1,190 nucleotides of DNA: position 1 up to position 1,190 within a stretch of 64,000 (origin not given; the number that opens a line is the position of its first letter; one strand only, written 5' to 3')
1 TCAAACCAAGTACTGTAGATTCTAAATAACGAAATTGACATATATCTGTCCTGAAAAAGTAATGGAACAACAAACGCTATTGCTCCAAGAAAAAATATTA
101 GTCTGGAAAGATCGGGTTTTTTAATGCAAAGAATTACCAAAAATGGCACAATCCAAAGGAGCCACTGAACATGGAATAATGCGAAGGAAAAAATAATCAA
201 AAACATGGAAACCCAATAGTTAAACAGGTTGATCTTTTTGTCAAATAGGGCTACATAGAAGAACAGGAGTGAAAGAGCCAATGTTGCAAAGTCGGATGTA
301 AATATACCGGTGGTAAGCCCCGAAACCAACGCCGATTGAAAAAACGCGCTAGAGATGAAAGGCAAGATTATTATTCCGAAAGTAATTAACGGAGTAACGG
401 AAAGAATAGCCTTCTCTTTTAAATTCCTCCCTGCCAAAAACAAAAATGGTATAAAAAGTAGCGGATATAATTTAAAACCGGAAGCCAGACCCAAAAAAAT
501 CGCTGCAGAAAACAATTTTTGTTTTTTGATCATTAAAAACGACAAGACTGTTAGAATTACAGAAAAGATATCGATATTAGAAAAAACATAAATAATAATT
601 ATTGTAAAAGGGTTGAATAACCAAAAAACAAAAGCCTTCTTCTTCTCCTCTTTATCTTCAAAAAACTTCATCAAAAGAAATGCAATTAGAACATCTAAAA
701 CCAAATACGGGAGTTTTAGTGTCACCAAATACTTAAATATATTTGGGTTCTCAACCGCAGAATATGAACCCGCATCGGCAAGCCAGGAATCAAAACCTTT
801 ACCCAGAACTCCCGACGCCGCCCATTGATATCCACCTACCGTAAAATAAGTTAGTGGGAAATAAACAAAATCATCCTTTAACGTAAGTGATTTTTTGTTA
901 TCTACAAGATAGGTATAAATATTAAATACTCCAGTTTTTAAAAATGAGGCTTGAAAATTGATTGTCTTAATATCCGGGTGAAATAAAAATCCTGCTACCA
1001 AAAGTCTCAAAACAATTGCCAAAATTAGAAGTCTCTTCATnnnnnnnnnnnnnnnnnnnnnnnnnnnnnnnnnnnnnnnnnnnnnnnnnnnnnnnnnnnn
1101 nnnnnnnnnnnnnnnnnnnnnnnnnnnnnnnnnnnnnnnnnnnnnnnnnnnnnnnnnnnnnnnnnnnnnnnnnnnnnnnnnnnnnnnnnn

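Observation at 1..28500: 28-kb surface-glycosylation supercluster with at least 9 GT-C membrane glycosyltransferases, a tandem triplication and a 1037-aa GT-C fusion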

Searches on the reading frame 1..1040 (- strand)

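Call 3: search_protein_families(library=pfam, proteins=[window:1-1040:-], max_evalue=0.01)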
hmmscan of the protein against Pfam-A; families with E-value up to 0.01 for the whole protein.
window:1-1040:- (346 aa): 3 families
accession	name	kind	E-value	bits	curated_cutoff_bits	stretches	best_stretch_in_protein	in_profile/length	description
PF09594.16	GT87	-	2.4e-07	31.2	25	1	148-296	68-213/237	Glycosyltransferase family 87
PF06728.19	PIG-U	-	1.3e-05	24.9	24.5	1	99-309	72-293/378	GPI transamidase subunit PIG-U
PF05007.19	Mannosyl_trans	-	0.00015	22.2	23.4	1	155-305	6-153/259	Mannosyltransferase (PIG-M)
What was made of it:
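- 1..1040 (-): A: GT87-like GT-C, C-terminus cut by the window edge. Pfam GT87 31 bits, PIG-U, PIG-M (call 3).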
